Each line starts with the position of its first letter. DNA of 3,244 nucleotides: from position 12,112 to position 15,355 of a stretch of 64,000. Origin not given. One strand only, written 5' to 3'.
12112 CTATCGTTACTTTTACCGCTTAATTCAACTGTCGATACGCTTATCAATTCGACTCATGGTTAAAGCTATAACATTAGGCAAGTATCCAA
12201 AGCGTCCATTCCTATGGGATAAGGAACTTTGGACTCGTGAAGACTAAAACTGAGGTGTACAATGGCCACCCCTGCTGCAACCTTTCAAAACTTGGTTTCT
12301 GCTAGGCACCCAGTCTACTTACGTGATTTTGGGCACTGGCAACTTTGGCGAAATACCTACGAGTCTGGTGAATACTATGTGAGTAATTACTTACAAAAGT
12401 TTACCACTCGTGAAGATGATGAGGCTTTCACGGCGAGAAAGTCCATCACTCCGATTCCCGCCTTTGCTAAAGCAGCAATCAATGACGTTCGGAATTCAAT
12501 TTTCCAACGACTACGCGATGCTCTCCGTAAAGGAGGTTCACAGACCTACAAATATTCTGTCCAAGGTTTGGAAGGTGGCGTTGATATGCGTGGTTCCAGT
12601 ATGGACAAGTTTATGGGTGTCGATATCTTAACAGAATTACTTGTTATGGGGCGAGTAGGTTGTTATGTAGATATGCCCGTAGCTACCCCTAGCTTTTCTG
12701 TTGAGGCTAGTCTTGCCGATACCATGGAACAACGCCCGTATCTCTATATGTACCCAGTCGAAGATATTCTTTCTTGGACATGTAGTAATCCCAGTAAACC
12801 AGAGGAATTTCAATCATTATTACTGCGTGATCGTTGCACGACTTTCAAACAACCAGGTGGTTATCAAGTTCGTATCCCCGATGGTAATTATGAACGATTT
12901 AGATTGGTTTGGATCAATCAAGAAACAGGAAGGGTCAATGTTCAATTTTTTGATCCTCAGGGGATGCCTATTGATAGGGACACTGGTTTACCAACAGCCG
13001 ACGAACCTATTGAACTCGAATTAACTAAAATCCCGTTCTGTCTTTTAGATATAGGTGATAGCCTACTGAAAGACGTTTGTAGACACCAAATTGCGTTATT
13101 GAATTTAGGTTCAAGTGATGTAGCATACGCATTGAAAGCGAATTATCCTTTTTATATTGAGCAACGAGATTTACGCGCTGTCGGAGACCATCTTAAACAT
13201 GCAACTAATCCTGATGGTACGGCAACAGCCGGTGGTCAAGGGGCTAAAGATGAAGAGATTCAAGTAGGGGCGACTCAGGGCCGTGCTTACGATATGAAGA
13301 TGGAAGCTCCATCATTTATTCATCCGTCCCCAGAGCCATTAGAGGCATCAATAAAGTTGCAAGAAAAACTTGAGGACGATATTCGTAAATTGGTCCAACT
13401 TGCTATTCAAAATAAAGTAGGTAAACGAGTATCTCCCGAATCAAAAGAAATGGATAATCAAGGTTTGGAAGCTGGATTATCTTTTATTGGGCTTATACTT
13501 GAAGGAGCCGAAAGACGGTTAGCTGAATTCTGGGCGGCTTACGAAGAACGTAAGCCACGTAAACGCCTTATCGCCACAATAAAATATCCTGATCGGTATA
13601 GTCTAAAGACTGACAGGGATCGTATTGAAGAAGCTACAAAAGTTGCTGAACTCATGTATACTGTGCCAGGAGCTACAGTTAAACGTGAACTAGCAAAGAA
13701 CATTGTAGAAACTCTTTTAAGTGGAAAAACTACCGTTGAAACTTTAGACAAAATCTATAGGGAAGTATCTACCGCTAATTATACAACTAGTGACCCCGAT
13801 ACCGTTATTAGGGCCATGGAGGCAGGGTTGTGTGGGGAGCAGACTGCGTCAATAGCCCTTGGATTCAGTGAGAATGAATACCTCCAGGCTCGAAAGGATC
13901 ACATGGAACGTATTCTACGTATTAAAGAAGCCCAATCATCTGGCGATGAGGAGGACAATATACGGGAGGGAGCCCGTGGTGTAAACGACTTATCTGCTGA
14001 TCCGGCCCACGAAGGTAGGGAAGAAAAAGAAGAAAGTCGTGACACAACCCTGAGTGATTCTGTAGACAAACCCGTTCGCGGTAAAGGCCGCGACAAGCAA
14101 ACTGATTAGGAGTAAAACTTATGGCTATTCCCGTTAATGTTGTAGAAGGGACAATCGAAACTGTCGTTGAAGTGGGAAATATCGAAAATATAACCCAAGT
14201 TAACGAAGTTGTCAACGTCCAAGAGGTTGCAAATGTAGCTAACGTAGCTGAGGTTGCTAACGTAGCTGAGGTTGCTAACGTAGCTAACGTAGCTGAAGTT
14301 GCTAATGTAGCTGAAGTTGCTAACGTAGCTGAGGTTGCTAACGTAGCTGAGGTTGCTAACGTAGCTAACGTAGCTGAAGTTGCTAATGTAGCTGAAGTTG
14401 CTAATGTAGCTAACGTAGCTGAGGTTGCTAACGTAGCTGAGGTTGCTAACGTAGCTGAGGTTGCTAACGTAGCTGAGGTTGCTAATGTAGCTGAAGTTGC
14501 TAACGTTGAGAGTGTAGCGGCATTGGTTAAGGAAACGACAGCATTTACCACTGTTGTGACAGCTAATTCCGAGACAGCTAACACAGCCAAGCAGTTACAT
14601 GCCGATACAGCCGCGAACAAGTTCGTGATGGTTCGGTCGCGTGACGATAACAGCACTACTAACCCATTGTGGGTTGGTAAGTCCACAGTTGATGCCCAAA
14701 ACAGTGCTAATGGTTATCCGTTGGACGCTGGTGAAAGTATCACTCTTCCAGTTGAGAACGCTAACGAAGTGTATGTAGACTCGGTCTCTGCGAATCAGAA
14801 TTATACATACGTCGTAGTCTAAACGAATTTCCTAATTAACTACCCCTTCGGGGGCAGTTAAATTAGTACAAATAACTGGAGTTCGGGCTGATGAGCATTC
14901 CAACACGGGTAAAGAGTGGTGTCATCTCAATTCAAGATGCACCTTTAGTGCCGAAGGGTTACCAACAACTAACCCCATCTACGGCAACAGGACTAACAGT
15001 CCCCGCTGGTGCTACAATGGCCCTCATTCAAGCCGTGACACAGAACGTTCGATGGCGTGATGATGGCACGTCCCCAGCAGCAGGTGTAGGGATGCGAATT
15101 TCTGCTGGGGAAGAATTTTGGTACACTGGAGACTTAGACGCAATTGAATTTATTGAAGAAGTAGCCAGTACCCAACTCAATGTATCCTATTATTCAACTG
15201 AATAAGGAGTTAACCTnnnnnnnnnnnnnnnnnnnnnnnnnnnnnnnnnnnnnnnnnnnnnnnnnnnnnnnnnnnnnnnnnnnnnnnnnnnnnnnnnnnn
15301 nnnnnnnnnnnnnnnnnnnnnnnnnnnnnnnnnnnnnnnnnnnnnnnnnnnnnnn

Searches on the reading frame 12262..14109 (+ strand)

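Call 9: search_protein_families(library=phrogs, proteins=[window:12262-14109:+], max_evalue=0.01)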
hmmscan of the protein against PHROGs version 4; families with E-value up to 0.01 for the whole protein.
window:12262-14109:+ (615 aa): 2 families
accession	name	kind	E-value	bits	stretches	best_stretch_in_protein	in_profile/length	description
phrog_145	-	head and packaging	2.3e-28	100.2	1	9-463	7-427/493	portal protein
phrog_12458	-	unknown function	0.0001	22.8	1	8-140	26-152/265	-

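Call 10: search_protein_families(library=pfam, proteins=[window:12262-14109:+], max_evalue=0.01)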
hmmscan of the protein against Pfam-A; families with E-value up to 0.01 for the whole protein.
window:12262-14109:+ (615 aa): 0 families

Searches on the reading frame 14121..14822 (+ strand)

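Call 9: search_protein_families(library=phrogs, proteins=[window:14121-14822:+], max_evalue=0.01)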
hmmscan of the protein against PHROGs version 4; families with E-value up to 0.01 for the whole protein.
window:14121-14822:+ (233 aa): 4 families
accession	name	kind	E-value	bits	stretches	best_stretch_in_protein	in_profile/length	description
phrog_30808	-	unknown function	2.1e-08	34.4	1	33-159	42-167/397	-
phrog_7964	-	unknown function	4.4e-06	26.8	1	27-148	90-210/269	-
phrog_15341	-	unknown function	0.00012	22.5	1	18-154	133-266/276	-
phrog_31248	-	unknown function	0.0036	18.1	0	55-132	73-150/200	-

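Call 10: search_protein_families(library=pfam, proteins=[window:14121-14822:+], max_evalue=0.01)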
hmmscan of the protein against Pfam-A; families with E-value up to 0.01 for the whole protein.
window:14121-14822:+ (233 aa): 0 families

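Call 29: search_protein_families(library=pfam, proteins=[window:14121-14822:+], max_evalue=0.05)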
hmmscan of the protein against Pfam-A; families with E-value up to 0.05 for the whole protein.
window:14121-14822:+ (233 aa): 0 families

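Call 69: search_protein_families(library=ncbifam, proteins=[window:14121-14822:+], max_evalue=0.1)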
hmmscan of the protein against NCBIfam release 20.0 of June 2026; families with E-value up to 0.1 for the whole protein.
window:14121-14822:+ (233 aa): 2 families
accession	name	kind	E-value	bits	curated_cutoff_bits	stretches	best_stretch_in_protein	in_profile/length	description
NF040676.1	wall_bind_EntB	exception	0.00044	18.9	780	1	21-152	173-305/490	cell wall-binding protein EntB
NF041272.1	Chtaxis_ChePep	equivalog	0.011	14.6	650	1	22-136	289-404/530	chemotaxis regulatory protein ChePep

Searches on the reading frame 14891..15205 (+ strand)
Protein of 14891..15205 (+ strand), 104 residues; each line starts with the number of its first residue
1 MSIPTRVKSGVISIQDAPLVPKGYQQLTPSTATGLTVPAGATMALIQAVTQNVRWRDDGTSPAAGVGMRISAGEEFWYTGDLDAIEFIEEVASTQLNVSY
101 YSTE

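Call 9: search_protein_families(library=phrogs, proteins=[window:14891-15205:+], max_evalue=0.01)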
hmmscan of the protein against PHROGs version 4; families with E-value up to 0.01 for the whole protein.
window:14891-15205:+ (104 aa): 0 families

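Call 10: search_protein_families(library=pfam, proteins=[window:14891-15205:+], max_evalue=0.01)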
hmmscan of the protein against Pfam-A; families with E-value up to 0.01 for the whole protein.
window:14891-15205:+ (104 aa): 0 families

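Call 94: search_solved_structures(query=A6, max_evalue=5)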
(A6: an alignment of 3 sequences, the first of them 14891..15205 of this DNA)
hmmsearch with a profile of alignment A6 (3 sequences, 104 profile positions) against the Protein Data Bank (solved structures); distinct sequences matched with E-value up to 5: 1.
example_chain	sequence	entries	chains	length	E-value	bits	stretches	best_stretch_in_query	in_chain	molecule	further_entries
5uz8_A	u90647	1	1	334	1.2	12.5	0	18-65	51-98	Cadherin-23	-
